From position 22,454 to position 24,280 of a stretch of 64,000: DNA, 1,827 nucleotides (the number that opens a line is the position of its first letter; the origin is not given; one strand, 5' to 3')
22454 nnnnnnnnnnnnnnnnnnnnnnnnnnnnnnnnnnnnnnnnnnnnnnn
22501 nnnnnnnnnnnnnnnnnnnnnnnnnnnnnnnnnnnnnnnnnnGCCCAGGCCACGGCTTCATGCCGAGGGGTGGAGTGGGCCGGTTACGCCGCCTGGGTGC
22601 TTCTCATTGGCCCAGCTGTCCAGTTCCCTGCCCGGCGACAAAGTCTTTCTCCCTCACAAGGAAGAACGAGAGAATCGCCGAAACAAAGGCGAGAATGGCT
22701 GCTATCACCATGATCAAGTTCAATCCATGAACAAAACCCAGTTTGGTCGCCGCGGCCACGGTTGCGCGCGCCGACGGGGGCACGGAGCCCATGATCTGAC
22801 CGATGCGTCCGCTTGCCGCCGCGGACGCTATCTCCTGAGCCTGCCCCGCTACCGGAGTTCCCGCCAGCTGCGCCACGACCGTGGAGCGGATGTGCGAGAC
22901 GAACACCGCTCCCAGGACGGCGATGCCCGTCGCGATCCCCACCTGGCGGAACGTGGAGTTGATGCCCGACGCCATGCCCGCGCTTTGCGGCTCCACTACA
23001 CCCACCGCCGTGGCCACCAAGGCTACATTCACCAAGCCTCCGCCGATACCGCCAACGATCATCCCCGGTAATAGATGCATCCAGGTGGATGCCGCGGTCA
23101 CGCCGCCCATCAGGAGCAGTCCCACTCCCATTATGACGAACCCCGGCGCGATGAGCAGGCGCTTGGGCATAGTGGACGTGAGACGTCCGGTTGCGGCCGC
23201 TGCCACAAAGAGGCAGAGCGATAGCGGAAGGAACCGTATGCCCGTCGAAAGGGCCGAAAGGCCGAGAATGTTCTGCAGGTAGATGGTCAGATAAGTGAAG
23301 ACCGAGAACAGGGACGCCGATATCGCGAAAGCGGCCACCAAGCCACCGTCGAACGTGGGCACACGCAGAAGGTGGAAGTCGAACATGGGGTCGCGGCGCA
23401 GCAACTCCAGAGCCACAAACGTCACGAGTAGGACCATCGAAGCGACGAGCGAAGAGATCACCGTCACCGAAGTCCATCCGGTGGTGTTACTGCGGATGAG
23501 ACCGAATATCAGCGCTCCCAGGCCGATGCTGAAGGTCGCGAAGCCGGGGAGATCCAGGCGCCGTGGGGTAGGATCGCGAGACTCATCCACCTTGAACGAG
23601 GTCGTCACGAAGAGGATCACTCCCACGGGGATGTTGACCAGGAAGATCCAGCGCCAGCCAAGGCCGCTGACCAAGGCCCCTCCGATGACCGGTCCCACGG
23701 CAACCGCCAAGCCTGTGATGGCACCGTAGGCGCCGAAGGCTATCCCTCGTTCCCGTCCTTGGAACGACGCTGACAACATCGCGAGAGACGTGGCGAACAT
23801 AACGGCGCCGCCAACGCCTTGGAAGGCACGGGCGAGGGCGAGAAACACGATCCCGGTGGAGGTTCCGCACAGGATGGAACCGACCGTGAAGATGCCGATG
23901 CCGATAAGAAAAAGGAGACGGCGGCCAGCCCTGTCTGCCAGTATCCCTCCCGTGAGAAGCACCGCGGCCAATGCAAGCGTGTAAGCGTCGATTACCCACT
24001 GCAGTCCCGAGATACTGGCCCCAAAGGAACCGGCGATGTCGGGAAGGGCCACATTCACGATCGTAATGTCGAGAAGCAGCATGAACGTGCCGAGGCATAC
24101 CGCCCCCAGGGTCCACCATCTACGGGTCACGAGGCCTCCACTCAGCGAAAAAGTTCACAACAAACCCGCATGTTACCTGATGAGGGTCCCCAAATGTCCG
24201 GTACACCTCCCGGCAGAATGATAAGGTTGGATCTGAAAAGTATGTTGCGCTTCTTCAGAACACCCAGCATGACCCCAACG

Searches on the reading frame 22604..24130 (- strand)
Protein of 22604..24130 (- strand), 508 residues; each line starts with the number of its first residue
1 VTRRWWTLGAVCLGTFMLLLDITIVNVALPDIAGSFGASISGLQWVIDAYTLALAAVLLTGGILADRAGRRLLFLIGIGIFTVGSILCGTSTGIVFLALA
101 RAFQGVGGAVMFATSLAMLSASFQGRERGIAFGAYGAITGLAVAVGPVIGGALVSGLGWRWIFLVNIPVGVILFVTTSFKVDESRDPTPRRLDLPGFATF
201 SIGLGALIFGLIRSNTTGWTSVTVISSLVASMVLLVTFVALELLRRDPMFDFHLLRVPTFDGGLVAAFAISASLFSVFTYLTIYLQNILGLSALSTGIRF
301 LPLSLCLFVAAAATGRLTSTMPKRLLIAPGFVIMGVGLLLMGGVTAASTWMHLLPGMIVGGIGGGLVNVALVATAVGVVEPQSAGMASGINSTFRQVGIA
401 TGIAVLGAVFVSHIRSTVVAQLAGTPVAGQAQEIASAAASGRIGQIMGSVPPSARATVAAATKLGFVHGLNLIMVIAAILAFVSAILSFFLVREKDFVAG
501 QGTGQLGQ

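Call 53: search_protein_families(library=pfam, proteins=[window:22604-24130:-], max_evalue=0.001)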
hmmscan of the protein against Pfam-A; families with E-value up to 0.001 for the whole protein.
window:22604-24130:- (508 aa): 2 families
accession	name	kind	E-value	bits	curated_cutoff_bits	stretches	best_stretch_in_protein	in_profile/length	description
PF07690.21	MFS_1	-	6.4e-54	183.6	33.4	1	11-402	1-346/347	Major Facilitator Superfamily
PF00083.30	Sugar_tr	-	8.3e-05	22.1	22.3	1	44-184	49-194/452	Sugar (and other) transporter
